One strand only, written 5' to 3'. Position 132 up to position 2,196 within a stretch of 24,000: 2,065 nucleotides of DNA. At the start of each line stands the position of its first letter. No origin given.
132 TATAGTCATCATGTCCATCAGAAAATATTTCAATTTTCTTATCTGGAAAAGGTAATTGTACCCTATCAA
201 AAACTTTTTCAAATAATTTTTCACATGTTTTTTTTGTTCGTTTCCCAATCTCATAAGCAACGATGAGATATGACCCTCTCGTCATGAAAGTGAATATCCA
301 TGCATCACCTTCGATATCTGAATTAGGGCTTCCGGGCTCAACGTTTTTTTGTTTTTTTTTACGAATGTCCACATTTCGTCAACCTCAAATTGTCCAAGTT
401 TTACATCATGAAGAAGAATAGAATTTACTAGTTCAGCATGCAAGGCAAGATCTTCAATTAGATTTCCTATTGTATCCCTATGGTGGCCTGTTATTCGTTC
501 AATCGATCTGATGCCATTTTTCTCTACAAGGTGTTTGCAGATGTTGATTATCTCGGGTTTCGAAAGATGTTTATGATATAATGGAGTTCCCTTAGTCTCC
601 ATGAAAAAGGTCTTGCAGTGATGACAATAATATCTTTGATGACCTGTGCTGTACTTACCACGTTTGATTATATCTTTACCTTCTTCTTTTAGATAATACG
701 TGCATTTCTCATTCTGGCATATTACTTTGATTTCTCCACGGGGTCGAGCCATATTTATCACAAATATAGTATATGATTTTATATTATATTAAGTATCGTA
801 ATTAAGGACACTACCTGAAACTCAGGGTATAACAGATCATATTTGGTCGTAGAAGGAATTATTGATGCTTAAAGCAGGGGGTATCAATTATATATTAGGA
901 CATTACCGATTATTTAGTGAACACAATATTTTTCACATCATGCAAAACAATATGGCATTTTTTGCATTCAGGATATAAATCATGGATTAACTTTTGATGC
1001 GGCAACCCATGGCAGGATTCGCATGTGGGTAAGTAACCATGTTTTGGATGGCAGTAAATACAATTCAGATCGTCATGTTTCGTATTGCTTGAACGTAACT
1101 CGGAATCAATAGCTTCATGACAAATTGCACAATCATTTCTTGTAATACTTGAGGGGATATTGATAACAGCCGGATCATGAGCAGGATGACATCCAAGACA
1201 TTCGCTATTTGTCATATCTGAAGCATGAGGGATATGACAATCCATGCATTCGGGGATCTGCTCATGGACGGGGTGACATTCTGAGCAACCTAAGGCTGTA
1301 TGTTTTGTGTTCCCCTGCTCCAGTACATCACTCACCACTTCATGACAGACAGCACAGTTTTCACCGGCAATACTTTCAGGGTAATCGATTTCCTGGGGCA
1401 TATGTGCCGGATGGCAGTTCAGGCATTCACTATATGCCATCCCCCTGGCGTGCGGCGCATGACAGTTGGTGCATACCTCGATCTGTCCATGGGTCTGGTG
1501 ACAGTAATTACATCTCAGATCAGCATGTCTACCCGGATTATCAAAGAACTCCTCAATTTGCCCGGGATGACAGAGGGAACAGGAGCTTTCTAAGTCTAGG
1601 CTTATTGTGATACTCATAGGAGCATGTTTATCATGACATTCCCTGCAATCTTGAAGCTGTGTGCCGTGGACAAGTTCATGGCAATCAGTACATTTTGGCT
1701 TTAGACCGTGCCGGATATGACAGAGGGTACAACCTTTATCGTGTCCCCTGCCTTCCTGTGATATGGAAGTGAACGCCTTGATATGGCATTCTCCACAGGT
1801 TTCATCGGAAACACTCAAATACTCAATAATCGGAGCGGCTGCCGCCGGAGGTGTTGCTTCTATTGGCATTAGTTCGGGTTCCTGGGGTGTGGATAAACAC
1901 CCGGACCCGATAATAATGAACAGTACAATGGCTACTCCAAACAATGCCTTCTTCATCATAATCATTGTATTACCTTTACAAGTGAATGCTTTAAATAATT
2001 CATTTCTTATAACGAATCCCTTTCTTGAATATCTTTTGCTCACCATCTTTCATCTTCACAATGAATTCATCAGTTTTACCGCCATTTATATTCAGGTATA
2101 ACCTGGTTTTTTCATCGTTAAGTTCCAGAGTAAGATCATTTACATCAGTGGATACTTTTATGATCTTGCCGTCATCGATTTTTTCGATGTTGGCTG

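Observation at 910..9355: Two-gene multihaem cytochrome module: candidate S-layer-spanning extracellular electron-transfer conduit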

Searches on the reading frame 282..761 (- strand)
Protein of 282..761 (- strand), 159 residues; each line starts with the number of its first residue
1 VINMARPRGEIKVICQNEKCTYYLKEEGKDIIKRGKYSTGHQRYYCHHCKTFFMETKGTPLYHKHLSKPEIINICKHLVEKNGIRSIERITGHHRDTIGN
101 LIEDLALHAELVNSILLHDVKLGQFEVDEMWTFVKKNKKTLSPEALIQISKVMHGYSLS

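Call 7: search_protein_families(library=pfam, proteins=[window:282-761:-], max_evalue=0.1)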
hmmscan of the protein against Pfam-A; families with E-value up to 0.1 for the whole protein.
window:282-761:- (159 aa): 1 family
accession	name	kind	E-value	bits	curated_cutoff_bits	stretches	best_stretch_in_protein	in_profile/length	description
PF03811.18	Zn_ribbon_InsA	-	0.00034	20.7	26.1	1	29-50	14-35/35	InsA N-terminal domain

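Call 9: search_protein_families(library=ncbifam, proteins=[window:282-761:-], max_evalue=0.01)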
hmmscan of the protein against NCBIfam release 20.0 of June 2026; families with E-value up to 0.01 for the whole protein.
window:282-761:- (159 aa): 4 families
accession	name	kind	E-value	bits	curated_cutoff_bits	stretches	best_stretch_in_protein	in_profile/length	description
NF033558.1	transpos_IS1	equivalog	1.5e-16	60.9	100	1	29-139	7-112/199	IS1 family transposase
NF050000.1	IS1_IS1595_Zn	domain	2.8e-06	27.8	28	1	29-56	7-34/34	IS1/IS1595 family N-terminal zinc-binding domain-containing protein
NF048018.1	IS256_N_4Cys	domain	0.0005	20.6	27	1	28-53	7-31/31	transposase-like zinc-binding domain-containing protein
NF033544.1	transpos_IS1249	exception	0.006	15.8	300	1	28-58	8-39/382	IS1249 family transposase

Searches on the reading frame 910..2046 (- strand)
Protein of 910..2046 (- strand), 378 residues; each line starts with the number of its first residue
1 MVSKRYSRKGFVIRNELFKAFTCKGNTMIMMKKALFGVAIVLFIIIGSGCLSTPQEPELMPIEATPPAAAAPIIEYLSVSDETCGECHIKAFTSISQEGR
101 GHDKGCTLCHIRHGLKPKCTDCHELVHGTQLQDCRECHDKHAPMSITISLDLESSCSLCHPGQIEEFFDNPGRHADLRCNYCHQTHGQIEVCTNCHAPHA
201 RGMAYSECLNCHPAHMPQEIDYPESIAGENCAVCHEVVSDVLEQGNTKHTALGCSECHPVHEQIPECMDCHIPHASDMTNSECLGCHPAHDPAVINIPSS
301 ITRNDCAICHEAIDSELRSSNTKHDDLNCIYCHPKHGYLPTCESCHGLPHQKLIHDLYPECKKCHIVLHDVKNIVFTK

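Call 7: search_protein_families(library=pfam, proteins=[window:910-2046:-], max_evalue=0.1)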
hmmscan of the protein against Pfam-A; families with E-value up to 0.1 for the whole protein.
window:910-2046:- (378 aa): 4 families
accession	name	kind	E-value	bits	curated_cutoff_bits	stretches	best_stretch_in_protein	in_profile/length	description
PF14537.11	Cytochrom_c3_2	-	4e-08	34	25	1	206-287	7-78/79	Cytochrome c3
PF14522.11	Cytochrome_C7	-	9.9e-06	25.7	24.8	1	205-258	13-66/67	Cytochrome c7 and related cytochrome c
PF12511.13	DUF3716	-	0.0047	17.3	22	1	172-212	8-48/59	Protein of unknown function (DUF3716)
PF02085.21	Cytochrom_CIII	-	0.061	14.1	22.9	0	82-160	31-101/101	Class III cytochrome C family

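Call 9: search_protein_families(library=ncbifam, proteins=[window:910-2046:-], max_evalue=0.01)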
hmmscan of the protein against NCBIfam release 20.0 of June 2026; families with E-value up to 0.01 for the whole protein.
window:910-2046:- (378 aa): 1 family
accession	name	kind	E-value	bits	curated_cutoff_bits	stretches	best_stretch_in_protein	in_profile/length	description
TIGR03508.1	decahem_SO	subfamily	0.00027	20.5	192.2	0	134-189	97-156/258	DmsE family decaheme c-type cytochrome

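Call 21: search_solved_structures(query=window:910-1968:-, max_evalue=0.01)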
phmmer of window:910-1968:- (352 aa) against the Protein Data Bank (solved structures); distinct sequences matched with E-value up to 0.01: 0.

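Call 35: find_homologous_proteins(query=window:910-1965:-, max_evalue=0.00001)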
Query window:910-1965:- (351 aa): 49 proteins with E <= 0.00001 among 2305 candidates.
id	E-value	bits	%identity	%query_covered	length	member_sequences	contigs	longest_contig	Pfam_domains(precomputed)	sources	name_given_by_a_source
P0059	6.9e-232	787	96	100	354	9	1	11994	PF14537.12,PF14522.12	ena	-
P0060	5.6e-186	636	78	99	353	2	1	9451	PF14537.12,PF14522.12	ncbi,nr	ncbi:MAG: hypothetical protein KAR85_03860 [Methanosarcinales archaeon]|nr:hypothetical protein [Met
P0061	8.0e-175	599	73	100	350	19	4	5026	PF14537.12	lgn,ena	-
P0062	8.9e-167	573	69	100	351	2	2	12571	PF14537.12,PF14522.12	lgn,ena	-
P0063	4.2e-146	505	62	99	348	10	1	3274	PF14537.12,PF14522.12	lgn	-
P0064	2.4e-145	502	61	100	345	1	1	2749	PF14537.12,PF14522.12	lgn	-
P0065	2.4e-142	493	60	100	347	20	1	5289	PF14537.12,PF14522.12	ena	-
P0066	5.4e-137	475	57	100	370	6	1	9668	PF14537.12,PF02085.22,PF14522.12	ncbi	-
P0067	5.2e-127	442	56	100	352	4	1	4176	PF14537.12,PF14522.12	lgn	-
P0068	1.7e-126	440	56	100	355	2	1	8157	PF14537.12,PF14522.12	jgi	-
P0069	1.9e-126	440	56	100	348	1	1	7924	PF14537.12,PF14522.12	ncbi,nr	ncbi:MAG: hypothetical protein U9N07_05980 [Euryarchaeota archaeon]|nr:hypothetical protein [Euryarc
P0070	5.3e-126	439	55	100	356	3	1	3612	PF14537.12,PF02085.22,PF14522.12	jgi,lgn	jgi:hypothetical protein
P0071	4.5e-124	432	55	100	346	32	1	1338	PF09699.16,PF14537.12,PF14522.12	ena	-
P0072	6.6e-115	402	53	100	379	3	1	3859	PF14537.12,PF02085.22,PF14522.12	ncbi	-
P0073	2.7e-113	397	50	100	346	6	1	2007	PF14537.12,PF02085.22,PF14522.12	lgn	-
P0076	2.8e-107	377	49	100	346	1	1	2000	PF14537.12,PF02085.22,PF14522.12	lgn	-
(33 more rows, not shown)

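Call 59: predict_structure(alignment_id=A2)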
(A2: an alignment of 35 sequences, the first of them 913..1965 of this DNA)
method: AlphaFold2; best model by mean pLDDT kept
length: 351 residues; sequences in the alignment: 35
mean_pLDDT: 64.4   pTM: 0.40
mean pLDDT of the five models: 64.4, 60.5, 57.0, 47.1, 44.5
residues with pLDDT >= 90: 4; 70-90: 168; 50-70: 79; < 50: 100
segments of 3 or more residues with pLDDT < 50: 22-50, 60-79, 82-123, 344-351
pLDDT, mean of each block of 10 residues (from residue 1): 58 70 44 38 40 54 40 42 45 40 38 37 57 76 67 67 66 72 66 68 79 83 83 79 88 87 74 83 85 78 78 76 82 72 48 38
secondary structure, 60 per line:
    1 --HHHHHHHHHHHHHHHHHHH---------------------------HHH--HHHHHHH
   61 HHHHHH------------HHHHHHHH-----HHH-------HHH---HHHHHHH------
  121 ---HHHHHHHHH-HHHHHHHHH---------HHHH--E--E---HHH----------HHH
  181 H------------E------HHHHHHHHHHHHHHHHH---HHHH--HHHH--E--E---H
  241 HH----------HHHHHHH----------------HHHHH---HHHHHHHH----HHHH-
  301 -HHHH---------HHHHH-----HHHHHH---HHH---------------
elements in order: H3-21 H54-66 H79-86 H108-114 H124-132 H134-142 H152-155 H178-181 H201-217 H221-224 H227-230 H253-259 H276-280 H284-291 H296-299 H302-305 H315-319 H325-330

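Call 62: fold_search(model_id=the predicted structure, library=pdb)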
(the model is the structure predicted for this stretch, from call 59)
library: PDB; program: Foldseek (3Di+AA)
matches with E <= 10: 4; with E <= 0.001: 0
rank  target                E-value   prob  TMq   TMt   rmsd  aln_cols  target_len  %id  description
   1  6t5e                  5.8e-01  0.06  0.11  0.10  15.9       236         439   15  Hydroxylamine Oxidoreductase from Brocadia fulgida (released 2020-11-18)
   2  1fgj_A                5.2e+00  0.01  0.09  0.07  24.1       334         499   14  X-RAY STRUCTURE OF HYDROXYLAMINE OXIDOREDUCTASE (released 1998-03-04)
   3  6hif_I                6.5e+00  0.01  0.12  0.10  15.7       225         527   18  Kuenenia stuttgartiensis hydrazine dehydrogenase complex (released 2019-04-17)
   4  4n4n_A                9.5e+00  0.01  0.12  0.10  20.1       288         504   16  Nitrosomonas europea HAO (released 2013-12-11)

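Call 63: search_solved_structures(query=A2, max_evalue=1)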
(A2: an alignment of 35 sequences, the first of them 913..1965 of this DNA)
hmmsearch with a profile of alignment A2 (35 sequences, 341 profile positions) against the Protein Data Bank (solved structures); distinct sequences matched with E-value up to 1: 68 (the best 60 are shown).
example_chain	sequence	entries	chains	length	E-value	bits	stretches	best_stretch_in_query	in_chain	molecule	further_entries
6r2q_A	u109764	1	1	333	1.9e-20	76.4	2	8-229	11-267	Cystathionine beta-synthase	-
3ov0_A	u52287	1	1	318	2.4e-12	49.7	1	59-265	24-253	Cytochrome c family protein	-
1z1n_X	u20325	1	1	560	8.2e-11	44.7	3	74-276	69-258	sixteen heme cytochrome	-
3pmq_A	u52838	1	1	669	2.2e-07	33.4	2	107-207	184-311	Decaheme cytochrome c MtrF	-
1h29_A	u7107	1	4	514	2.1e-06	30.2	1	59-178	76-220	HIGH-MOLECULAR-WEIGHT CYTOCHROME C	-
1gws_A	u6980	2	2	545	2.8e-06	29.8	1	59-178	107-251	HIGH-MOLECULAR-WEIGHT CYTOCHROME C | High-molecular-weight cytochrome c precursor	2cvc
3oue_A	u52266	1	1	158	3.2e-06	29.6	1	229-265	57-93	Cytochrome c family protein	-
2e84_A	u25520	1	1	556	9.2e-06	28.1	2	63-222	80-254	High-molecular-weight cytochrome c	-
1m1p_A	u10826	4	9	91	9.7e-06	28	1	245-310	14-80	Small tetraheme cytochrome c | Periplasmic tetraheme cytochrome c CctA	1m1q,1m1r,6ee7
6qyc_A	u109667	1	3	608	2.6e-05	26.6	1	188-297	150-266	Decaheme c-type cytochrome, OmcA/MtrC family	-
6r2q_C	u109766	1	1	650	3e-05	26.4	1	188-297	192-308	Decaheme c-type cytochrome, OmcA/MtrC family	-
1qo8_A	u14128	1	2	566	5e-05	25.7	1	165-241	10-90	FLAVOCYTOCHROME C3 FUMARATE REDUCTASE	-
28pb_A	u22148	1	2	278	9.1e-05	24.8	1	193-297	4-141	Cytochrome c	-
8qc9_A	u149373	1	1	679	0.00016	24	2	110-277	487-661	Extracellular iron oxide respiratory system surface decaheme cytochrome c component MtrC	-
1duw_A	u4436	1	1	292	0.00017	24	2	144-254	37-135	NONAHEME CYTOCHROME C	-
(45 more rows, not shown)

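Call 65: search_solved_structures(query=A2, max_evalue=1e-10, show_alignments=2)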
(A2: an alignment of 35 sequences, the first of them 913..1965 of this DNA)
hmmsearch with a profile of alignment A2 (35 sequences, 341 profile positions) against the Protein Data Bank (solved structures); distinct sequences matched with E-value up to 1e-10: 3.
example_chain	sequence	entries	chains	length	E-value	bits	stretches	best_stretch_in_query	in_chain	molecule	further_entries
6r2q_A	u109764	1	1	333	1.9e-20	76.4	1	8-229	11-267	Cystathionine beta-synthase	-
3ov0_A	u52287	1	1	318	2.4e-12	49.7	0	59-265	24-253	Cytochrome c family protein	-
1z1n_X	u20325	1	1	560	8.2e-11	44.7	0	74-276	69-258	sixteen heme cytochrome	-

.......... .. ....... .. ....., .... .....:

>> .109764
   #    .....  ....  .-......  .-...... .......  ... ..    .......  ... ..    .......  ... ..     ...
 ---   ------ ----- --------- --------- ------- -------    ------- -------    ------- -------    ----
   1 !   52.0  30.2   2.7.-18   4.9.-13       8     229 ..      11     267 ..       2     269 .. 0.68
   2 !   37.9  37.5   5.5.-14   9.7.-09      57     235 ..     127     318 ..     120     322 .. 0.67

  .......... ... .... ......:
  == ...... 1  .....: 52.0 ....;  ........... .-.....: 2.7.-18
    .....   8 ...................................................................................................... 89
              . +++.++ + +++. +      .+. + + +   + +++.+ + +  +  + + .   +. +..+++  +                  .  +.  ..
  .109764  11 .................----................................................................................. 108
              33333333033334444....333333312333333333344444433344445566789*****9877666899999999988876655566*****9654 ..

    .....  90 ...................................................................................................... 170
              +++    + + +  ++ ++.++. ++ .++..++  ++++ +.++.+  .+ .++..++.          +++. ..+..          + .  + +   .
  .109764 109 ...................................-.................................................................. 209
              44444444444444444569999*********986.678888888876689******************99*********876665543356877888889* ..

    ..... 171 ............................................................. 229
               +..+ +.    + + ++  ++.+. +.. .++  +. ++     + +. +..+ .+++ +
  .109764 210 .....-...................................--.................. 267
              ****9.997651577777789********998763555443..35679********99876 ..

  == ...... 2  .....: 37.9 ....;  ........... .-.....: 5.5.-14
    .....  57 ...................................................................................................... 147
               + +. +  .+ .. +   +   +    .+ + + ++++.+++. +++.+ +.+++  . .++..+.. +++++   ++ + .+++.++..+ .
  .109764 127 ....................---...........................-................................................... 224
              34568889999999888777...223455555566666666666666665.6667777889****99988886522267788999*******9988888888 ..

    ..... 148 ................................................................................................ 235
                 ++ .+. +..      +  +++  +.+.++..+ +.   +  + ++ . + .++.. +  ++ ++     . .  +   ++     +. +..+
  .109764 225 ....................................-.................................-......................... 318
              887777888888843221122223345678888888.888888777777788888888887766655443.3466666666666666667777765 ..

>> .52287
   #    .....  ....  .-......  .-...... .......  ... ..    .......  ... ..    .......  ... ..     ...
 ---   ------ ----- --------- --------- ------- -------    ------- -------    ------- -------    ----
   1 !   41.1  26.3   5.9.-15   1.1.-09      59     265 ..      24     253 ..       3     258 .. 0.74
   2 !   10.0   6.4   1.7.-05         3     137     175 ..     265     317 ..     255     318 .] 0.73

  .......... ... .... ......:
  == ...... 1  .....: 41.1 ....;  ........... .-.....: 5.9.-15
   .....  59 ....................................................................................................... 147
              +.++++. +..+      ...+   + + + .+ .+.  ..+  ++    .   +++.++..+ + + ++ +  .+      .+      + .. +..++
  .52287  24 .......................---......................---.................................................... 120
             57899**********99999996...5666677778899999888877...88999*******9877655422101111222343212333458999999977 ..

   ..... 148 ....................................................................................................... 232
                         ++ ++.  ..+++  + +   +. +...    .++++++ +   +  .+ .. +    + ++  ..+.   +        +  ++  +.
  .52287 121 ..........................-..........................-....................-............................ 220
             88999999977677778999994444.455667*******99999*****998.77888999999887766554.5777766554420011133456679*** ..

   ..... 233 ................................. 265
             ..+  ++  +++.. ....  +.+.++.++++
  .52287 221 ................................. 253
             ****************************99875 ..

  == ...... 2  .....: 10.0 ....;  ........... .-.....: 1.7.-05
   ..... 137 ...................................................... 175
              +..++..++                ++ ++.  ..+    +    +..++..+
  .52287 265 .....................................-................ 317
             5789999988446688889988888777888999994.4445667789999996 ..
